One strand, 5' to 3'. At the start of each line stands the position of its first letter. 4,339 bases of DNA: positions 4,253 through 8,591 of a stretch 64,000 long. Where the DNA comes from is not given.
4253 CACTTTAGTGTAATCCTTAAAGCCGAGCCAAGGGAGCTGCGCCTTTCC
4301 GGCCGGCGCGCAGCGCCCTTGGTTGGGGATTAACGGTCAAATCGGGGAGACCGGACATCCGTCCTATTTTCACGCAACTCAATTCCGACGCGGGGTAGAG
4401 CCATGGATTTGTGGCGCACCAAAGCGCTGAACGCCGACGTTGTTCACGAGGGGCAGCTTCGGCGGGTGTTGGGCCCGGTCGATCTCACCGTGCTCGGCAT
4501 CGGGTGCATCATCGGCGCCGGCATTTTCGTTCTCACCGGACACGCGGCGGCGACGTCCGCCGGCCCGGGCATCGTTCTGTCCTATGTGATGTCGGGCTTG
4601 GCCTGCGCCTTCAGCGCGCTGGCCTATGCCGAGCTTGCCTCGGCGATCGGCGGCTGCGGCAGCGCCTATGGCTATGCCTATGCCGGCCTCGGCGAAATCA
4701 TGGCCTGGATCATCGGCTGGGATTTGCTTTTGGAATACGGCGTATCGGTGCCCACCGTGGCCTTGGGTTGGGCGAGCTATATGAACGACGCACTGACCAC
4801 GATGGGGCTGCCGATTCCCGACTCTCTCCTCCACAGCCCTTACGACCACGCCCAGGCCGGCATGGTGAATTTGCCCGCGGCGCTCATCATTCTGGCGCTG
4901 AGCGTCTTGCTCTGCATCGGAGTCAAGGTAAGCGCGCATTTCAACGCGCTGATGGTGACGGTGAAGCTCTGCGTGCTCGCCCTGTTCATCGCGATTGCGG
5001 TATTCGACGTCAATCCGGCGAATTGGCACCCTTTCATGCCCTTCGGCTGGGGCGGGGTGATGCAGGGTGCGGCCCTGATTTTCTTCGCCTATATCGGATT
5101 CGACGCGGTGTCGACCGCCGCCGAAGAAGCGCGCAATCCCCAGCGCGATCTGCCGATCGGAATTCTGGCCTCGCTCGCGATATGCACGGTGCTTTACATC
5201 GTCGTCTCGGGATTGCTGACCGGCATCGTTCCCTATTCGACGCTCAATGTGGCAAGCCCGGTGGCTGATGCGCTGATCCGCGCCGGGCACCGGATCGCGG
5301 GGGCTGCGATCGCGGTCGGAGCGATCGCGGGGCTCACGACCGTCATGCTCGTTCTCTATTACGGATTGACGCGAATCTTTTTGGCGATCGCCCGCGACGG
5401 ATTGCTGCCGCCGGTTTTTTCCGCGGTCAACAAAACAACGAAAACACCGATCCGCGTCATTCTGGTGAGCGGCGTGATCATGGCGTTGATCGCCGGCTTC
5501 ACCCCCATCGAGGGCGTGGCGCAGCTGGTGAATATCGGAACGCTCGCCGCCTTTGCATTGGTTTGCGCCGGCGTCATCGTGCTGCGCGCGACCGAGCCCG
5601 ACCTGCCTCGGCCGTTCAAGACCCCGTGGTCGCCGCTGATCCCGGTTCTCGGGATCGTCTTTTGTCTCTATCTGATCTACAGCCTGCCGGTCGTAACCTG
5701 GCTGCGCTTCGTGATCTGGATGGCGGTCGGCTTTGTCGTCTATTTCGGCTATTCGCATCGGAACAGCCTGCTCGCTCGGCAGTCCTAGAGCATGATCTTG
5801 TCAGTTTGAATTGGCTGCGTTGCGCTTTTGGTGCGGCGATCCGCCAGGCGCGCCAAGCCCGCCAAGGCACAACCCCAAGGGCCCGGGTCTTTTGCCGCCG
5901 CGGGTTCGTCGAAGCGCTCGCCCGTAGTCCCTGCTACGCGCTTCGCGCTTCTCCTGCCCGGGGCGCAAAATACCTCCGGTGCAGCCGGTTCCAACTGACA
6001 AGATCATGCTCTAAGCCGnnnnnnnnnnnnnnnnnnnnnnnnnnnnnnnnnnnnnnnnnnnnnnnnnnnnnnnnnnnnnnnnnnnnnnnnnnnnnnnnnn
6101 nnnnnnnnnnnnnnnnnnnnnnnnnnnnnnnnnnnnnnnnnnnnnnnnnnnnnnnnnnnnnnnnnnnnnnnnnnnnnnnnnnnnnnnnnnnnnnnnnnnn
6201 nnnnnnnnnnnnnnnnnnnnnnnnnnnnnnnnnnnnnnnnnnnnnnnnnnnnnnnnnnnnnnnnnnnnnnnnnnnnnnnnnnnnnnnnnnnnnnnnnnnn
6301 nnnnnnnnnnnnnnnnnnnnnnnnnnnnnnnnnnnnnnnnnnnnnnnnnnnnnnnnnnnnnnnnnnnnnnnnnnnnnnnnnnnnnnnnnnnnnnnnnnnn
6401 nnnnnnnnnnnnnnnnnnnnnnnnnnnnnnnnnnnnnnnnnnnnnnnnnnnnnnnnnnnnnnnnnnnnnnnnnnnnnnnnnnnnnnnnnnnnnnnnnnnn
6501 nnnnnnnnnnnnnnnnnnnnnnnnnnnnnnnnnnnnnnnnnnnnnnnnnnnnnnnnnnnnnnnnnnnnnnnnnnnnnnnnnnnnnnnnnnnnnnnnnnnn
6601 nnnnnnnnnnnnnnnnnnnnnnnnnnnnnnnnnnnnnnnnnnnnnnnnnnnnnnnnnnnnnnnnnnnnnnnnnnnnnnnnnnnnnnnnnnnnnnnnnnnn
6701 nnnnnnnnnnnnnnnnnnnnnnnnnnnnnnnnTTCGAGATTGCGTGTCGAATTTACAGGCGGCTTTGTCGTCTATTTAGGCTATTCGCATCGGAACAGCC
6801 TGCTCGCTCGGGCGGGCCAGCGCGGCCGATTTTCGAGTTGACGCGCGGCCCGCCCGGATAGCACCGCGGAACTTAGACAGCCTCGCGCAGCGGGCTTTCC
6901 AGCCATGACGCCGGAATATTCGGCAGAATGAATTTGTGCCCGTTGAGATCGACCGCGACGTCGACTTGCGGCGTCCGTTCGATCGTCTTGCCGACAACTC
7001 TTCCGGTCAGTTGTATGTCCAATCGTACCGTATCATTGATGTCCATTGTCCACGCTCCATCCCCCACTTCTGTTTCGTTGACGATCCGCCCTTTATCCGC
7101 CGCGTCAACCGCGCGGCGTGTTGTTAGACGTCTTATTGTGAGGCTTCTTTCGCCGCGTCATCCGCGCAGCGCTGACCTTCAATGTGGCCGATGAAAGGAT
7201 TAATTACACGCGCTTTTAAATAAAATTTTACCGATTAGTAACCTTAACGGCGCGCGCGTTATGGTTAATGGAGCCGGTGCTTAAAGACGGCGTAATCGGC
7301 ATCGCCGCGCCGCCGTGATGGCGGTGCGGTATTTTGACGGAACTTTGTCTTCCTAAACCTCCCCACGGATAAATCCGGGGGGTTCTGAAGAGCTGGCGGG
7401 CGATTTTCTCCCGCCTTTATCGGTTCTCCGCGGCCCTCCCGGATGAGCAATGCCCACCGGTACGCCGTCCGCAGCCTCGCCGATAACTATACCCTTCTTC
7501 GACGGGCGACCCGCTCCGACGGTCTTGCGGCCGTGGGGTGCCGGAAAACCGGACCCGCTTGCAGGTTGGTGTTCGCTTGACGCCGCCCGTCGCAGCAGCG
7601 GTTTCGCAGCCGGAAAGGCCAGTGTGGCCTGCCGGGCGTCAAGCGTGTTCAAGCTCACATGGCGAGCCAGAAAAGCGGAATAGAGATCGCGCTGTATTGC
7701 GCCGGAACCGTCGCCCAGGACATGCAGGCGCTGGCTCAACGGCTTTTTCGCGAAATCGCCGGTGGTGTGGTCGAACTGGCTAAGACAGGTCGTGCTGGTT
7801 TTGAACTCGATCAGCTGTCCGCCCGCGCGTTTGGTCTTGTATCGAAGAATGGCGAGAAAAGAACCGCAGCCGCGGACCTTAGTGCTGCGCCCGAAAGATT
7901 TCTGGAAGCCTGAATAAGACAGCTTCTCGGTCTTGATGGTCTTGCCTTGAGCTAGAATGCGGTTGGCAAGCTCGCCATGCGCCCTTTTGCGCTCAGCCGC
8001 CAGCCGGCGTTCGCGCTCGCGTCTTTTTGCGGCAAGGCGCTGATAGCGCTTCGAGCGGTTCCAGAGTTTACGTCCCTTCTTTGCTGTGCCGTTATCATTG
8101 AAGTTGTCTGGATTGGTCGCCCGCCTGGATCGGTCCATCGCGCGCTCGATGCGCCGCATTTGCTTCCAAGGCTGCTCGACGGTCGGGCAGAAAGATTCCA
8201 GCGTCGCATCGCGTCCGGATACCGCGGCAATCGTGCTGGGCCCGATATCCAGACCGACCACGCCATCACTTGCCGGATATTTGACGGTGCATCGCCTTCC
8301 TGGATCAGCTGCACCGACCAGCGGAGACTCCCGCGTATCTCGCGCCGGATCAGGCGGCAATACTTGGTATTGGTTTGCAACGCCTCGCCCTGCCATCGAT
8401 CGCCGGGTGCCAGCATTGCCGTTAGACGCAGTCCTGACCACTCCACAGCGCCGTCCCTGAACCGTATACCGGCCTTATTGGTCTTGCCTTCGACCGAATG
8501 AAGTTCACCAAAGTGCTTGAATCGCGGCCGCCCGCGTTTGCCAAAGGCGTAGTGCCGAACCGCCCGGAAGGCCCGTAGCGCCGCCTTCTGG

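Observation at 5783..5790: MITE TIR supplies the stop codons of two different genes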

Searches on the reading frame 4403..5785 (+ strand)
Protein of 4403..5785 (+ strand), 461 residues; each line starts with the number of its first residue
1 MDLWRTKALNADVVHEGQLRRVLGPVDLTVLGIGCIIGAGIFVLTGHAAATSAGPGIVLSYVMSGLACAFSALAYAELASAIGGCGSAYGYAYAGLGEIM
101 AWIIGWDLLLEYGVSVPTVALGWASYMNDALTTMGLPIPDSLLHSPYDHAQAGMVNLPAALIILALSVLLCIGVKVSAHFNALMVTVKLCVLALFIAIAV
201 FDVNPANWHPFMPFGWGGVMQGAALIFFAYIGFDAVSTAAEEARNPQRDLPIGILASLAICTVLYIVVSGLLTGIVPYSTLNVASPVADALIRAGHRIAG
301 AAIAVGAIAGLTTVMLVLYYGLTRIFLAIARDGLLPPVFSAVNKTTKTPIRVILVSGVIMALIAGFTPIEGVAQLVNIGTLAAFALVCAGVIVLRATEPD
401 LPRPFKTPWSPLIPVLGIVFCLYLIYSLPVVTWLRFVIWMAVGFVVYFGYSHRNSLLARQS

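Call 11: find_homologous_proteins(query=window:4403-5785:+, max_evalue=1e-50)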
Query window:4403-5785:+ (461 aa): 8000 proteins with E <= 1e-50 among 8000 candidates; the best 120 are listed.
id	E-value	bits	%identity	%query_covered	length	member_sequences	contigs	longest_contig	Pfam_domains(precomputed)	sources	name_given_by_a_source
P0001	1.3e-294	995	100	100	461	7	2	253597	PF13906.13,PF13520.13,PF00324.28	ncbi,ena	ncbi:MAG: amino acid permease [Alphaproteobacteria bacterium]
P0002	2.5e-254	862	86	100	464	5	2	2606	PF13906.13,PF13520.13,PF00324.28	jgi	jgi:APA family basic amino acid/polyamine antiporter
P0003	1.9e-252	856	85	100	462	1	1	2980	PF13906.13,PF13520.13,PF00324.28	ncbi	-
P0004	6.0e-251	851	85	100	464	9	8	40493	PF13906.13,PF13520.13,PF00324.28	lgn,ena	-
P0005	1.8e-245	833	83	100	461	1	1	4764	PF13906.13,PF13520.13,PF00324.28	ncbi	-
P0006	1.0e-244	831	82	100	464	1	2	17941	PF13906.13,PF13520.13,PF00324.28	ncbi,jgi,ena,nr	ncbi:MAG TPA: amino acid permease [Alphaproteobacteria bacterium]|jgi:APA family basic amino acid/po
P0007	1.7e-222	757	75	100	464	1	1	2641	PF13906.13,PF13520.13,PF00324.28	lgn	-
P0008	7.7e-211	719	75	99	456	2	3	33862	PF13906.13,PF13520.13,PF00324.28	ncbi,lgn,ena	-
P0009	4.6e-209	713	72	99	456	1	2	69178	PF13906.13,PF13520.13,PF00324.28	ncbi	-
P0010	1.5e-208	712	72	100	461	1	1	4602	PF13906.13,PF13520.13,PF00324.28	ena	-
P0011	2.8e-208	711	71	100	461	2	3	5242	PF13906.13,PF13520.13,PF00324.28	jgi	-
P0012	6.7e-208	709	74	99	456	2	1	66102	PF13906.13,PF13520.13,PF00324.28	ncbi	ncbi:MAG: APC family permease [Acidiferrobacterales bacterium]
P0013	4.4e-207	707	71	100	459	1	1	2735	PF13906.13,PF13520.13,PF00324.28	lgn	-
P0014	5.4e-207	706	72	99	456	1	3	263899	PF13906.13,PF13520.13,PF00324.28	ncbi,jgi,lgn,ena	ncbi:MAG: APC family permease [Acidiferrobacterales bacterium]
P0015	6.3e-207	706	72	99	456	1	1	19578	PF13906.13,PF13520.13,PF00324.28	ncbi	-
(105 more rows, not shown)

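Call 14: find_encoding_contigs(protein=P0001, flank=4000, max_places=10)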
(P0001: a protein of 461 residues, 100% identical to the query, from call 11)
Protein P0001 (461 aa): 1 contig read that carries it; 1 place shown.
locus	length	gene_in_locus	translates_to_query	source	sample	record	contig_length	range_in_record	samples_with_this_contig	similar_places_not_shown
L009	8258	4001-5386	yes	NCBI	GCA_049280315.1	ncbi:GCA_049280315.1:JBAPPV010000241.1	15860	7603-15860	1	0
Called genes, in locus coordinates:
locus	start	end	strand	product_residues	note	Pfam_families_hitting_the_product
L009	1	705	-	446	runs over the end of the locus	PF08811:DUF1800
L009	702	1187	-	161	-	PF13801:Metal_resist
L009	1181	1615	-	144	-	-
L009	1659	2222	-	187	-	PF04542:Sigma70_r2, PF08281:Sigma70_r4_2, PF04545:Sigma70_r4, PF22233:PhyR_sigma-like (weak)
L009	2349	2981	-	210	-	-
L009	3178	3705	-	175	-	PF10263:SprT-like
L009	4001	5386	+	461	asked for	PF00324:AA_permease, PF13520:AA_permease_2, PF13906:AA_permease_C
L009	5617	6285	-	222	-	PF09335:VTT_dom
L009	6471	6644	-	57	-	-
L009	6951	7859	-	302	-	-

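Call 38: find_encoding_contigs(protein=P0002, flank=2500, max_places=3)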
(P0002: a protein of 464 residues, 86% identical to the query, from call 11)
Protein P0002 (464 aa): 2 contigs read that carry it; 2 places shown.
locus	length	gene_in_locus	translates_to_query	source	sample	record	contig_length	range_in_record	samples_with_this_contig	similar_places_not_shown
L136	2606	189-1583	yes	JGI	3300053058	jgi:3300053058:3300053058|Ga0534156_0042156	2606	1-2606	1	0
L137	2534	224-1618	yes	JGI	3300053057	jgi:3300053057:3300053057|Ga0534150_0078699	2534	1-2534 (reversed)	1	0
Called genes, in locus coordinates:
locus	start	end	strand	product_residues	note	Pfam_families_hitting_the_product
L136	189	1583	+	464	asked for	PF00324:AA_permease, PF13520:AA_permease_2, PF13906:AA_permease_C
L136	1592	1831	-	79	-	-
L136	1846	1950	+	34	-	-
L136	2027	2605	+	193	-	?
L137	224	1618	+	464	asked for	PF00324:AA_permease, PF13520:AA_permease_2, PF13906:AA_permease_C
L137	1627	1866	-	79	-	-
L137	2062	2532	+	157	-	?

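Call 39: find_encoding_contigs(protein=P0004, flank=3000, max_places=3)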
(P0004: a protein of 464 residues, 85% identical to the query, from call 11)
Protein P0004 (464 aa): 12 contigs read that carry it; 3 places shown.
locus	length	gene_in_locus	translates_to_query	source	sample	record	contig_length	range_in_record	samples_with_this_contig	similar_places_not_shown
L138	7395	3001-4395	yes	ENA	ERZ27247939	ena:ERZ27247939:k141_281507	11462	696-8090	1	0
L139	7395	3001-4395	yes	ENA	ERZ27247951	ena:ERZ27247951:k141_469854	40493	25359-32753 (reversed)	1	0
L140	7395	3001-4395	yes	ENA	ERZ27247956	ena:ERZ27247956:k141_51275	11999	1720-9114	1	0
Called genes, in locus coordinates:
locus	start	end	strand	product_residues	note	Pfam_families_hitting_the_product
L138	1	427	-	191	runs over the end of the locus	PF04542:Sigma70_r2, PF08281:Sigma70_r4_2, PF04545:Sigma70_r4, PF22233:PhyR_sigma-like (weak)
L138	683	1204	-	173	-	PF04945:YHS (faint)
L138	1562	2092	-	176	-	PF04945:YHS (weak)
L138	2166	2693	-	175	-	PF10263:SprT-like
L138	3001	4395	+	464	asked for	PF00324:AA_permease, PF13520:AA_permease_2, PF13906:AA_permease_C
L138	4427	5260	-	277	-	PF01061:ABC2_membrane, PF12698:ABC2_membrane_3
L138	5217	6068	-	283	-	PF00005:ABC_tran, PF13304:AAA_21 (faint)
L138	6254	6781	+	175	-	PF01613:Flavin_Reduct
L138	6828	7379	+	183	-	PF01661:Macro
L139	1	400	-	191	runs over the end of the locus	PF04542:Sigma70_r2, PF08281:Sigma70_r4_2, PF04545:Sigma70_r4, PF22233:PhyR_sigma-like (weak)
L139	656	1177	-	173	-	PF04945:YHS (faint)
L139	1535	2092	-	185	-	PF04945:YHS (weak)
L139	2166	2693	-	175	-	PF10263:SprT-like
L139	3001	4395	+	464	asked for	PF00324:AA_permease, PF13520:AA_permease_2, PF13906:AA_permease_C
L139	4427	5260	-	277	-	PF01061:ABC2_membrane, PF12698:ABC2_membrane_3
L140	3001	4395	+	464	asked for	PF00324:AA_permease, PF13520:AA_permease_2, PF13906:AA_permease_C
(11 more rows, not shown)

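Call 68: find_encoding_contigs(protein=P0005, flank=2500, max_places=2)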
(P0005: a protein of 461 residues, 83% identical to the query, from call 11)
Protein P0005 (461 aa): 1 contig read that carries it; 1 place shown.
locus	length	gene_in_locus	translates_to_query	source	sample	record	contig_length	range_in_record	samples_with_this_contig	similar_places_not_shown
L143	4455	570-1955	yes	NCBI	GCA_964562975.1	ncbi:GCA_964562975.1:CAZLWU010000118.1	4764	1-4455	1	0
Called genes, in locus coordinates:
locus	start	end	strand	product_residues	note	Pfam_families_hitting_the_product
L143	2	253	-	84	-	?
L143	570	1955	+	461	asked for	PF00324:AA_permease, PF13520:AA_permease_2, PF13906:AA_permease_C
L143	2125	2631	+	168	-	PF09351:DUF1993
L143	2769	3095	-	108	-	-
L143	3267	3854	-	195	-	PF19583:ODP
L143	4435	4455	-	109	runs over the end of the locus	?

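Call 69: find_encoding_contigs(protein=P0003, flank=2500, max_places=2)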
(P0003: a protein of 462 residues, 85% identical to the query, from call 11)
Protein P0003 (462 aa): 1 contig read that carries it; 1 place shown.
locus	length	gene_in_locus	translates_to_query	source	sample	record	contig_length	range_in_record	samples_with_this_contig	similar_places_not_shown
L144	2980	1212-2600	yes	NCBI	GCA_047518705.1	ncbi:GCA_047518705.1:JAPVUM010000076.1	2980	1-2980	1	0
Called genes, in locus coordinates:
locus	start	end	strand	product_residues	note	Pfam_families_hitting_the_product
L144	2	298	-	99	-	?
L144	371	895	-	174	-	PF10263:SprT-like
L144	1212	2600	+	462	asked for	PF00324:AA_permease, PF13520:AA_permease_2, PF13906:AA_permease_C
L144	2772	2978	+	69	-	?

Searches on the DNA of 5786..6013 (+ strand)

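Call 29: search_dna_similar(query=window:5786-6013:+, collection=plasmids, mode=distant, max_evalue=10, max_rows=30)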
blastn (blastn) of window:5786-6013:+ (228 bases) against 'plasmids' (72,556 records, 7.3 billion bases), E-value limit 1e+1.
Records with a match: 64; places in all: 68; records where one place covers at least 80% of the query: 0.
Best place of each record, by identity: >=99% 18; 95-99% 5; 90-95% 8; 80-90% 27; 60-80% 6.
By first word of the organism name: Escherichia 11; Streptomyces 9; Methylosinus 6; Sinorhizobium 5; Leisingera 4; Azospirillum 3; Shinella 3; Rhizobium 2; Ralstonia 2; Caballeronia 2; and 17 more.
By predicted mobility (MOB-suite, as given by PLSDB): non-mobilizable 52; mobilizable 9; conjugative 3.
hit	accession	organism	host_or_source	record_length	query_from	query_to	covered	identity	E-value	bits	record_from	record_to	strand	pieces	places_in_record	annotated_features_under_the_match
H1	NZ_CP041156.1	Leisingera aquaemixtae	cell culture,Biocathode MCL, marine ...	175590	108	156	21%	79.6%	8e+0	38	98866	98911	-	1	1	cofC: 2-phospho-L-lactate guanylyltransferase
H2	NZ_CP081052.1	Leisingera aquaemixtae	-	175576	108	156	21%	79.6%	8e+0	38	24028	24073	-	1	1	cofC: 2-phospho-L-lactate guanylyltransferase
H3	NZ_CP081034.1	Leisingera aquaemixtae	-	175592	108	156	21%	79.6%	8e+0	38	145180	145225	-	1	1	cofC: 2-phospho-L-lactate guanylyltransferase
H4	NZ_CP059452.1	Azospirillum brasilense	Prokaryotes,soil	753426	49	98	22%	76.8%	8e+0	37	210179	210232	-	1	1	alpha/beta fold hydrolase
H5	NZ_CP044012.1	Sinorhizobium sp. BG8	Prosopis cineraria,pure bacterial ...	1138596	145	188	19%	84.4%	7e-1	42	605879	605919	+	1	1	none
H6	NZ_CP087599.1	Paracoccus sp. MA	cell culture,soil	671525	52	95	19%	82.6%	8e+0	37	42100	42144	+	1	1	branched-chain amino acid ABC transporter permease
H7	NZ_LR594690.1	Variovorax sp. WDL1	linuron-contaminated soil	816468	56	99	19%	79.5%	8e+0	38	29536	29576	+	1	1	hypothetical protein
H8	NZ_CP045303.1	Azotobacter salinestris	cell culture,soil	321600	32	76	20%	77.6%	2e+0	39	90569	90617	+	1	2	IS5 family transposase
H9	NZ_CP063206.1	Haloferax gibbonsii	cultured ...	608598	96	138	19%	80.9%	2e+0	40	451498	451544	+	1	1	DUF6498-containing protein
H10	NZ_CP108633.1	Streptomyces sp. NBC_01136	-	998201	57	98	18%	81.4%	2e+0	39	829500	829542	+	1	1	M56 family metallopeptidase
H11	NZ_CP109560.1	Streptomyces sp. NBC_01384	-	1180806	57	98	18%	81.4%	2e+0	39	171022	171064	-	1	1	record has no annotation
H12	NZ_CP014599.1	Salipiger sp. CCB-MM3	mangrove soil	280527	42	77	16%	86.1%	2e-1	44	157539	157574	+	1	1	helix-turn-helix domain-containing protein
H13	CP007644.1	Rhizobium etli bv. phaseoli str. IE4803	Phaseolus vulgaris,whole organism,nodule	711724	149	183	15%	86.1%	2e+0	40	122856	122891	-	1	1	sugar ABC transporter permease protein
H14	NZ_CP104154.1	Rhizobium sophoriradicis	Phaseolus vulgaris,cell culture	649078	149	183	15%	86.1%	2e+0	40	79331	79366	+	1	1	carbohydrate ABC transporter permease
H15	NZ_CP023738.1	Methylosinus trichosporium OB3b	isolate,soil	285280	29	62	15%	86.1%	7e-1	41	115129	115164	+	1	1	none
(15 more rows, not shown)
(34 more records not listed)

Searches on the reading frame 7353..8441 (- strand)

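Call 71: search_protein_families(library=pfam, proteins=[window:7353-8441:-], max_evalue=0.001)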
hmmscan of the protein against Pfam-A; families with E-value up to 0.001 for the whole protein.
window:7353-8441:- (362 aa): 0 families

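Call 72: search_protein_families(library=ncbifam, proteins=[window:7353-8441:-], max_evalue=0.01)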
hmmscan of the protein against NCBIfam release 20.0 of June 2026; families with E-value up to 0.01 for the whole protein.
window:7353-8441:- (362 aa): 2 families
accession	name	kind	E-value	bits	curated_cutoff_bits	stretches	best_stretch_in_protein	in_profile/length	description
NF040570.1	guided_TnpB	subfamily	8.5e-12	45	100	1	54-256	190-383/389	RNA-guided endonuclease TnpB family protein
NF038280.1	IS607_TnpB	exception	7.8e-09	35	350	1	57-260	200-389/431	IS607 family element RNA-guided endonuclease TnpB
